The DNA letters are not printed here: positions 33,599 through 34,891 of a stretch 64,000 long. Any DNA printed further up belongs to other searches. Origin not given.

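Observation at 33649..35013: AT-rich EEP effector-like gene inserted behind metG and bracketed by a decayed duplicate of the metG 3' end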

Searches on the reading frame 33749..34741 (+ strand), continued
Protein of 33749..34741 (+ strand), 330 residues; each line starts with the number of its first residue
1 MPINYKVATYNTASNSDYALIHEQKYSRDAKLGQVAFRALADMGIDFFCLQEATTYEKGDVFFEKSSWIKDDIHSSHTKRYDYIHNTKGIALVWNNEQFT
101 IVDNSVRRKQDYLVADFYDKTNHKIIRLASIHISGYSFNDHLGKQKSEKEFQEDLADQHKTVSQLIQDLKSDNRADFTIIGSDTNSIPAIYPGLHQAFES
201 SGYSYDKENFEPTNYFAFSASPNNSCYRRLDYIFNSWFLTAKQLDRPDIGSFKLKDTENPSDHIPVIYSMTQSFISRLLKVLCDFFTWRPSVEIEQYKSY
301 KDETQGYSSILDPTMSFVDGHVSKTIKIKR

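Call 64: search_protein_families(library=pfam, proteins=[P0128, P0129, P0130, P0131, P0132, P0134, P0136, P0137, P0139, P0140], max_evalue=0.01)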
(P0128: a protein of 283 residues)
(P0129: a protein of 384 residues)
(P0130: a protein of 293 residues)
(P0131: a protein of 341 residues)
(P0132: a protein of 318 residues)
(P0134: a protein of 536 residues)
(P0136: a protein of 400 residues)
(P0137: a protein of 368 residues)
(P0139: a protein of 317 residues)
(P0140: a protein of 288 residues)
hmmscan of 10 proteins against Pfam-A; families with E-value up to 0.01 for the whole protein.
P0128 (283 aa): 2 families
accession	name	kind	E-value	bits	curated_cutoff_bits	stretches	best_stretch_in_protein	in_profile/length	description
PF03372.29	Exo_endo_phos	-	2.9e-05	24.4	24.5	1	36-245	19-225/225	Endonuclease/Exonuclease/phosphatase family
PF09949.15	APP1_cat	-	0.0052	17.2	27.1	0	127-190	81-145/154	Phosphatidate phosphatase APP1, catalytic domain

P0129 (384 aa): 0 families

P0130 (293 aa): 2 families
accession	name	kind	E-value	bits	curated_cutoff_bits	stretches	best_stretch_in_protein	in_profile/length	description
PF03372.29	Exo_endo_phos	-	5.9e-05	23.4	24.5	1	7-239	1-225/225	Endonuclease/Exonuclease/phosphatase family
PF14529.12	Exo_endo_phos_2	-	0.0082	16.4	27.4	0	141-243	13-117/117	Endonuclease-reverse transcriptase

P0131 (341 aa): 1 family
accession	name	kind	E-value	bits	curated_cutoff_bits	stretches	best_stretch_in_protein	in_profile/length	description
PF03372.29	Exo_endo_phos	-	1.1e-05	25.7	24.5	1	35-247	4-225/225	Endonuclease/Exonuclease/phosphatase family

P0132 (318 aa): 1 family
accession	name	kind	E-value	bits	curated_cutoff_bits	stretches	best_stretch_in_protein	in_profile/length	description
PF03372.29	Exo_endo_phos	-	0.00013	22.3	24.5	1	5-246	1-225/225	Endonuclease/Exonuclease/phosphatase family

P0134 (536 aa): 1 family
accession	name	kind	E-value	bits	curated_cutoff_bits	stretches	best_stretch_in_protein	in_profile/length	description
PF03372.29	Exo_endo_phos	-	0.00038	20.7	24.5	1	280-507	22-225/225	Endonuclease/Exonuclease/phosphatase family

P0136 (400 aa): 0 families

P0137 (368 aa): 1 family
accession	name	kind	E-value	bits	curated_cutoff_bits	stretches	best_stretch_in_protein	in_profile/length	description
PF03372.29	Exo_endo_phos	-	0.00037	20.8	24.5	1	126-358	15-225/225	Endonuclease/Exonuclease/phosphatase family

P0139 (317 aa): 1 family
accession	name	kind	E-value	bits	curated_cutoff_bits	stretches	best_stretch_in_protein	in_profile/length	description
PF03372.29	Exo_endo_phos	-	4.7e-05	23.7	24.5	1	62-259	30-225/225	Endonuclease/Exonuclease/phosphatase family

P0140 (288 aa): 0 families

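Call 69: search_protein_families(library=padloc, proteins=[window:33749-34738:+], max_evalue=0.01)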
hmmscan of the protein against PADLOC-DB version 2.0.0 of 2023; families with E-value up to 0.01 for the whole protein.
window:33749-34738:+ (330 aa): 0 families

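Call 70: search_protein_families(library=ncbifam, proteins=[window:33749-34738:+], max_evalue=0.01)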
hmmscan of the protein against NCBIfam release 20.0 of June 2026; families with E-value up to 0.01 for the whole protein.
window:33749-34738:+ (330 aa): 0 families

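Call 78: find_related_loci(query=A1, collection=metagenome_contigs, flank=6000)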
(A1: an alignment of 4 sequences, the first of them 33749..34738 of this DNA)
Query A1 (330 aa) in metagenome_contigs; peptide patterns used: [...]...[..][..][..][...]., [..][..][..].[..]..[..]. (x = any residue, [..] = any of these).
94 stretches matched a pattern; 1 encode a relative of the query (tblastn E <= 1e-3); 1 distinct loci.
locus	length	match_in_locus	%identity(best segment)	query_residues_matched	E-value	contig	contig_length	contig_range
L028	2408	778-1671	40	1-301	7e-80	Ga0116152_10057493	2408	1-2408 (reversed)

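Call 79: find_related_loci(query=A1, collection=viral_contigs, flank=6000)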
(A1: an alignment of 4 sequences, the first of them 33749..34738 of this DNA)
Query A1 (330 aa) in viral_contigs; peptide patterns used: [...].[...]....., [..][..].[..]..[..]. (x = any residue, [..] = any of these).
93 stretches matched a pattern, but none encodes a relative of the query by tblastn (E <= 1e-3).
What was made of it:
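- No viral contig carries the family (call 79).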
